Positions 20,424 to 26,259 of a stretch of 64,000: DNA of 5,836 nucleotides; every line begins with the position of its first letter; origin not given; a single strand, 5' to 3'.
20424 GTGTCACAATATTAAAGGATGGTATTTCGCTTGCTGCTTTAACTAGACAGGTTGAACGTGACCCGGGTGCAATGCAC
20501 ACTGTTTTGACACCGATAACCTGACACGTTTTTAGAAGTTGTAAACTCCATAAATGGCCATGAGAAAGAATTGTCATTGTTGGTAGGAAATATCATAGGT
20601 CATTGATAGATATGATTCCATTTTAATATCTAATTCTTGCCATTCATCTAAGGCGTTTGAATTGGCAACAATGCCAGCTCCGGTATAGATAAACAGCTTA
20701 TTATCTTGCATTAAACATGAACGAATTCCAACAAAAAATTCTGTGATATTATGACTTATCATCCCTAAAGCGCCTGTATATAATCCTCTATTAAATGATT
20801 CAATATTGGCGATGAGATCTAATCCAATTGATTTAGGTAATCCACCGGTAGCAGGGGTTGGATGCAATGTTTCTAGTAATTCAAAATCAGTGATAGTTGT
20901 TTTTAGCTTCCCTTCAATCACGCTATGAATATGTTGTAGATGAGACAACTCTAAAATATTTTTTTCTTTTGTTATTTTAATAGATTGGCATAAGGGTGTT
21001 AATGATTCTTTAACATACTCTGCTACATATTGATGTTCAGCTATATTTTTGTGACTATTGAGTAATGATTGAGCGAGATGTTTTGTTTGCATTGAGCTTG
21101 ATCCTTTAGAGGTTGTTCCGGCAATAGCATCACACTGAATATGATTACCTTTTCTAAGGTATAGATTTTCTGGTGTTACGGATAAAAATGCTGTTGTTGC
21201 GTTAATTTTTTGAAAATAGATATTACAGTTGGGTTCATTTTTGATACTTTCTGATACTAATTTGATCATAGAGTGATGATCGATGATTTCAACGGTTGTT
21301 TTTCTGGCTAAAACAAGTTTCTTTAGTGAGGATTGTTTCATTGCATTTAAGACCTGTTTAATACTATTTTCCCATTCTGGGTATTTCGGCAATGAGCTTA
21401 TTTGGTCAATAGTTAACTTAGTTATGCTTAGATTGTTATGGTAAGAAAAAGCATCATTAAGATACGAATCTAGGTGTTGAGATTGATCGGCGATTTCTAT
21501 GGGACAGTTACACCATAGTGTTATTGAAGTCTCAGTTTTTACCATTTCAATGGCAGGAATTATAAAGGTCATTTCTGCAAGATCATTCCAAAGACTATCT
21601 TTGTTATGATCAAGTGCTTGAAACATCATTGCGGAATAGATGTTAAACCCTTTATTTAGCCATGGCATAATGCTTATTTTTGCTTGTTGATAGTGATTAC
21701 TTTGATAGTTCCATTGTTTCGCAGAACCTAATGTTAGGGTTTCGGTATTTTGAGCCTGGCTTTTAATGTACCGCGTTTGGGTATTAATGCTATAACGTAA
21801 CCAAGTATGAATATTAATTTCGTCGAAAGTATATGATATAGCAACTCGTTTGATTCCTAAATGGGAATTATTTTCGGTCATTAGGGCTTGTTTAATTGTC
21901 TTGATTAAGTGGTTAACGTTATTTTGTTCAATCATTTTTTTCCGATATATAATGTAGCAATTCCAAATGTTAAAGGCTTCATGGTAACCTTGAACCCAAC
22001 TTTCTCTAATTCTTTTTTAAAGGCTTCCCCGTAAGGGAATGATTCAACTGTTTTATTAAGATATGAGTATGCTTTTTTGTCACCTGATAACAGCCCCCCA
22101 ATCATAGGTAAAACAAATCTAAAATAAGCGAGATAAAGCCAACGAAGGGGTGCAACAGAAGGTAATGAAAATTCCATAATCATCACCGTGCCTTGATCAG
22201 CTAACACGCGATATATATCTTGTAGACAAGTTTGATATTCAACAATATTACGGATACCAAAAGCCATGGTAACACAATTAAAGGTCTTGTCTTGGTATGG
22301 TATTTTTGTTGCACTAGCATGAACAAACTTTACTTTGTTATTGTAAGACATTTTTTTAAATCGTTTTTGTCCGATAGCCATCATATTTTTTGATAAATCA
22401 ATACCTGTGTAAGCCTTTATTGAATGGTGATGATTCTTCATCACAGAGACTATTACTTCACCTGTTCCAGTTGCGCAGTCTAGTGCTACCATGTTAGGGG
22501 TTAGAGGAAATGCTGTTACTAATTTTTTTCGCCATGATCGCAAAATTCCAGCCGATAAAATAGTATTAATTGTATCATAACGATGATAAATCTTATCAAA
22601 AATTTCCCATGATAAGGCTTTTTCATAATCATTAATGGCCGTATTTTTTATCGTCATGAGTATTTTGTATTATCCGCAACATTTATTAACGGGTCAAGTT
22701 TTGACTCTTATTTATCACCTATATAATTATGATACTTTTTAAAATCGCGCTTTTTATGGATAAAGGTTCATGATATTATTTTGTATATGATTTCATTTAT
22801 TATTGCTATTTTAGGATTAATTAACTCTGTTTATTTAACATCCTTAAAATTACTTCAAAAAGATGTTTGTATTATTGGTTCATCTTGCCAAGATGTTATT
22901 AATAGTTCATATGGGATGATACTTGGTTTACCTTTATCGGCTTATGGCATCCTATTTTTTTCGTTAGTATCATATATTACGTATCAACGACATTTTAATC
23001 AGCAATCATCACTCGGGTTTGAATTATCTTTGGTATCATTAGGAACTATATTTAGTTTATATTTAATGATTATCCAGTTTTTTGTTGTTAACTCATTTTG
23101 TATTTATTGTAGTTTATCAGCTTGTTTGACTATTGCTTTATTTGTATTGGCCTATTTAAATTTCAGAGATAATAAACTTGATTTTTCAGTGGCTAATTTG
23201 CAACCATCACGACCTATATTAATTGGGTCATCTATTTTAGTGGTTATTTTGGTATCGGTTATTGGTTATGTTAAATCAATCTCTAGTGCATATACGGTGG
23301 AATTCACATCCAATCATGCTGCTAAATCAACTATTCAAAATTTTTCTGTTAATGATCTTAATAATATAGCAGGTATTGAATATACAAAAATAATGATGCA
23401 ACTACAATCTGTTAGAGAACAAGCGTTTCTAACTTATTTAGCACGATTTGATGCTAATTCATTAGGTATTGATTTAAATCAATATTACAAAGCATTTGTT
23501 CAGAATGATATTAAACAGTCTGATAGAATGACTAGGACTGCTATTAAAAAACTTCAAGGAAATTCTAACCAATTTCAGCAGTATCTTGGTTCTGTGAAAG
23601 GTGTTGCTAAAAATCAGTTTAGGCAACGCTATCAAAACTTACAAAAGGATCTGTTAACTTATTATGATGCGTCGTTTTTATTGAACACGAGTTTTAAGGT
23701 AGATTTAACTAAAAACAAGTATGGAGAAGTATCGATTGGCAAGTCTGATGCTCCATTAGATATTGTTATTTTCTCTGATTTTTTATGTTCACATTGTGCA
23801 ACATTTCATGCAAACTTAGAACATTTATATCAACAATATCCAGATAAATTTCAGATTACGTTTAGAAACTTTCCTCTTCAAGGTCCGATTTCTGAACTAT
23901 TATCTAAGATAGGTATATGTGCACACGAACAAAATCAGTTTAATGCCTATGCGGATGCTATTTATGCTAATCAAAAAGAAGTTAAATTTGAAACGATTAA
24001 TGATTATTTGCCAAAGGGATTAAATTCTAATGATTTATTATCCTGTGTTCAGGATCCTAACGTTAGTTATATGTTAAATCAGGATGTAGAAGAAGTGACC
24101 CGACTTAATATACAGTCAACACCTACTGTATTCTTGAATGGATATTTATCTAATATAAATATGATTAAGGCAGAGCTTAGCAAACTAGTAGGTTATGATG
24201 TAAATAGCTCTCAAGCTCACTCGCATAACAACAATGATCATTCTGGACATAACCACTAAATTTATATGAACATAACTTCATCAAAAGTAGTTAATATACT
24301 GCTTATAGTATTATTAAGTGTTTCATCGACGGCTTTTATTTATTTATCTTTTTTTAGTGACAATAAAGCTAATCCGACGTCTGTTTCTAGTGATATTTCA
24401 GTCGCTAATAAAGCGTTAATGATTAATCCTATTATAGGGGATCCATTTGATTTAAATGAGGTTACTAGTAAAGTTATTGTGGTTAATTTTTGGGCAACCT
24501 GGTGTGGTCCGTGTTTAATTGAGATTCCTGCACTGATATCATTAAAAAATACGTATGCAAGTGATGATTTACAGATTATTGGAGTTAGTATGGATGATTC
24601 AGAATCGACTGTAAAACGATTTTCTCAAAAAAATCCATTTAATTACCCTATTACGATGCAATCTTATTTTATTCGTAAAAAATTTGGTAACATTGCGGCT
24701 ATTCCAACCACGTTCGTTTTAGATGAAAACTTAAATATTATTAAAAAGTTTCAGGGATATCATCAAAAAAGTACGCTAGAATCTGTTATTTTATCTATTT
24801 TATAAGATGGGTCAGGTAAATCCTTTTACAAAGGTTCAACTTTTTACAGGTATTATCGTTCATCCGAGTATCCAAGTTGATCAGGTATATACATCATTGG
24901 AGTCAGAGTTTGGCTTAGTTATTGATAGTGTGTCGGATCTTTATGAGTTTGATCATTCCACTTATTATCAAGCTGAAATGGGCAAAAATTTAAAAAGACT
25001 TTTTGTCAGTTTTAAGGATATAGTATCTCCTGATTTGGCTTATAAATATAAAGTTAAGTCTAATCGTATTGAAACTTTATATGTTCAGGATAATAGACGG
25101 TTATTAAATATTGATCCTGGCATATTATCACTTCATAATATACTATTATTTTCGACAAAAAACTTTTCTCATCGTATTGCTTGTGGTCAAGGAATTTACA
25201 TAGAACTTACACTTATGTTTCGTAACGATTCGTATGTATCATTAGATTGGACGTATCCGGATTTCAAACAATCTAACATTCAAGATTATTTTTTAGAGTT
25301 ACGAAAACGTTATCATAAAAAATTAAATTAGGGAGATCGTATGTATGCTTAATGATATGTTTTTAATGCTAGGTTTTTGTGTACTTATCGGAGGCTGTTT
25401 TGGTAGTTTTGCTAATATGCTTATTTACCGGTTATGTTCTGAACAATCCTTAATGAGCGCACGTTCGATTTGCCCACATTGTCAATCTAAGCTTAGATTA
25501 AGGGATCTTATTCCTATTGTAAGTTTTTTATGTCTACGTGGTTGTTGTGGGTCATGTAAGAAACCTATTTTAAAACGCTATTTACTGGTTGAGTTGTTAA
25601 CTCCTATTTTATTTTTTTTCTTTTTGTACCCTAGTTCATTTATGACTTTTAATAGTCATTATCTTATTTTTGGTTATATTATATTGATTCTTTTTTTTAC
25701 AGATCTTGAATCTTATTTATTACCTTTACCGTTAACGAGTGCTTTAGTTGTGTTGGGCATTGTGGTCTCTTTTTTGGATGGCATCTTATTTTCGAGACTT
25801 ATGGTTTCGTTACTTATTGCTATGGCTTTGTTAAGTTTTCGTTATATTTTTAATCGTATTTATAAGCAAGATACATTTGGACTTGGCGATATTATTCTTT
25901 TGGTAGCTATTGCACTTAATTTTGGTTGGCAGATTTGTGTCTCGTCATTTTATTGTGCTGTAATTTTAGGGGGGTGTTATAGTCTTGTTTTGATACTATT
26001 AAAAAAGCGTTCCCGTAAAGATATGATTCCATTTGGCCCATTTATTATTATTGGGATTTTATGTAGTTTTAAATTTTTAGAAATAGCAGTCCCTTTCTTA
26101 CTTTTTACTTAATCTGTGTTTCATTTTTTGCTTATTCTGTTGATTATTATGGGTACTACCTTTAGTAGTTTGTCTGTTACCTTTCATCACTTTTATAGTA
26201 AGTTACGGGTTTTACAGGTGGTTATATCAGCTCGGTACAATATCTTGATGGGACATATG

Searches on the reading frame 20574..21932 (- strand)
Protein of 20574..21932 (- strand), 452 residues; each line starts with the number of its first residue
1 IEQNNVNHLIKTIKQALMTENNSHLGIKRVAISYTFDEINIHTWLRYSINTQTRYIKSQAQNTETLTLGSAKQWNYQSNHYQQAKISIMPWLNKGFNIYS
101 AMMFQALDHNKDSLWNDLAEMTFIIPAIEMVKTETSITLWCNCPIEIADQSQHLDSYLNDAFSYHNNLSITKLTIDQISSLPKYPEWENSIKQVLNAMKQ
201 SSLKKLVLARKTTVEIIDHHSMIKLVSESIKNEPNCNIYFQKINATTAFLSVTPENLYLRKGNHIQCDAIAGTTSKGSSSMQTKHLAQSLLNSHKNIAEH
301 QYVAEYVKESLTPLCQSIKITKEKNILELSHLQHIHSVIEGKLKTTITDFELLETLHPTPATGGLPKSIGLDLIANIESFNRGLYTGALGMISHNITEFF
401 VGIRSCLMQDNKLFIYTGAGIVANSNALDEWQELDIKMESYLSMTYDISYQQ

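Call 48: search_protein_families(library=pfam, proteins=[window:20574-21932:-], max_evalue=0.001)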
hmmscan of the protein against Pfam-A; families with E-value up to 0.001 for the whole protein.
window:20574-21932:- (452 aa): 1 family
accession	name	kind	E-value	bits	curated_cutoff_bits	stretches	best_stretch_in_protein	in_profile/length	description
PF00425.24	Chorismate_bind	-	6.3e-66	223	27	1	185-437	3-257/257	chorismate binding enzyme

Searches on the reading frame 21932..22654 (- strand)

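Call 48: search_protein_families(library=pfam, proteins=[window:21932-22654:-], max_evalue=0.001)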
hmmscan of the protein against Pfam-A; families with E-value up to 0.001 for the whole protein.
window:21932-22654:- (240 aa): 7 families
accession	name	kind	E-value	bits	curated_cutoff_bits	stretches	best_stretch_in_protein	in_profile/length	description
PF01209.24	Ubie_methyltran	-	3.9e-55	187.2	20.1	1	16-240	10-233/233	ubiE/COQ5 methyltransferase family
PF13649.12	Methyltransf_25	-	1.2e-15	58.4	27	1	58-155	2-97/97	Methyltransferase domain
PF08241.18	Methyltransf_11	-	1.7e-15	57.9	21.2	1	58-159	1-95/95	Methyltransferase domain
PF13847.12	Methyltransf_31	-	4.9e-14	52.7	27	1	52-163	2-113/145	Methyltransferase domain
PF13489.12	Methyltransf_23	-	9.4e-10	38.9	27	1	40-224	8-162/164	Methyltransferase domain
PF08242.18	Methyltransf_12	-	3.9e-08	34.4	30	1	58-156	1-97/98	Methyltransferase domain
PF02353.26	CMAS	-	0.00081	19.2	27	0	45-159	54-164/273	Mycolic acid cyclopropane synthetase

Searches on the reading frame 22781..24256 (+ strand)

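Call 48: search_protein_families(library=pfam, proteins=[window:22781-24256:+], max_evalue=0.001)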
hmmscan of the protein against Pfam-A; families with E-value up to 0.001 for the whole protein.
window:22781-24256:+ (492 aa): 3 families
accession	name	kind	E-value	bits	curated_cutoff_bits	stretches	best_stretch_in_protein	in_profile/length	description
PF13462.12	Thioredoxin_4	-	3.1e-24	86.5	23.2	1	315-470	4-163/165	Thioredoxin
PF07884.19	VKOR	-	1.1e-21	77.8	27.5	1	5-124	3-133/134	Vitamin K epoxide reductase family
PF01323.26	DSBA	-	7.8e-11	42.5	25.6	1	328-454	2-174/191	DSBA-like thioredoxin domain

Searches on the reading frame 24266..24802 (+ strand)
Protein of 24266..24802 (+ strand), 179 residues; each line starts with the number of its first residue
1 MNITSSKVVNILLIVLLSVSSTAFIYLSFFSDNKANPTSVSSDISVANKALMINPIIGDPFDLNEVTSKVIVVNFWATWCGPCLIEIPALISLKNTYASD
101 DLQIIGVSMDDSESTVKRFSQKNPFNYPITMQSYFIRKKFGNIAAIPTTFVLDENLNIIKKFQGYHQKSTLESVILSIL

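Call 48: search_protein_families(library=pfam, proteins=[window:24266-24802:+], max_evalue=0.001)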
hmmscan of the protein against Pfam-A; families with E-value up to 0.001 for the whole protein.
window:24266-24802:+ (179 aa): 5 families
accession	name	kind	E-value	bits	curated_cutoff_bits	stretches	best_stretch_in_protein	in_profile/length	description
PF08534.16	Redoxin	-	9.4e-20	71.3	26.6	1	58-174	18-147/148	Redoxin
PF00578.27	AhpC-TSA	-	1e-17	64.7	26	1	58-159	15-122/124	AhpC/TSA family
PF13905.12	Thioredoxin_8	-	4.8e-12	46.5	27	1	69-157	2-93/94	Thioredoxin-like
PF00085.26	Thioredoxin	-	1.5e-10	41.5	23.5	1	67-119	17-68/103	Thioredoxin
PF13098.12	Thioredoxin_2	-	1.1e-05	26.1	27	1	68-174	5-103/104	Thioredoxin-like domain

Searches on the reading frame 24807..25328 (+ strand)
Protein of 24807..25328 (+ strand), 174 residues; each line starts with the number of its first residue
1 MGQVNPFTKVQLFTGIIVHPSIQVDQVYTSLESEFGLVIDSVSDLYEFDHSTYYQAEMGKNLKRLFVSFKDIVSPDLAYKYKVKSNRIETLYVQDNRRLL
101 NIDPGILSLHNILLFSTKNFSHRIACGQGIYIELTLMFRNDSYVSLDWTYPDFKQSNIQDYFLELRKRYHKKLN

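Call 74: search_protein_families(library=pfam, proteins=[window:24807-25328:+], max_evalue=0.00001)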
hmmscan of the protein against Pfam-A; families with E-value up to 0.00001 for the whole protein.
window:24807-25328:+ (174 aa): 1 family
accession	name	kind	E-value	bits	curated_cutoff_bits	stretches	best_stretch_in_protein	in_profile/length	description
PF14385.11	DUF4416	-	3.8e-48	163.9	27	1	9-169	2-162/162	Domain of unknown function (DUF4416)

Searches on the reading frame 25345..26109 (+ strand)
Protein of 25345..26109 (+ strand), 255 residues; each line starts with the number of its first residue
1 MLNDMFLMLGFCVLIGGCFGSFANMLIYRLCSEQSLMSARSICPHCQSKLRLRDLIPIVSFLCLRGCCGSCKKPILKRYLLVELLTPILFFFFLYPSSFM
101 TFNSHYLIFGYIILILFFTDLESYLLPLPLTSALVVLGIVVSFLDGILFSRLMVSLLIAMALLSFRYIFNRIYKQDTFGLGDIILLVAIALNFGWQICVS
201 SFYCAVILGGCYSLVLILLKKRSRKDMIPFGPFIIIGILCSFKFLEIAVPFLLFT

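Call 48: search_protein_families(library=pfam, proteins=[window:25345-26109:+], max_evalue=0.001)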
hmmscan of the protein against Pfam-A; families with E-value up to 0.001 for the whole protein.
window:25345-26109:+ (255 aa): 2 families
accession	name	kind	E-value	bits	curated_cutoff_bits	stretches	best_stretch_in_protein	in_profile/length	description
PF06750.18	A24_N_bact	-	3.8e-26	91.4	23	1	14-94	1-81/84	Bacterial Peptidase A24 N-terminal domain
PF01478.23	Peptidase_A24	-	3.4e-10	40.7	26.5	1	108-214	2-104/104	Type IV leader peptidase family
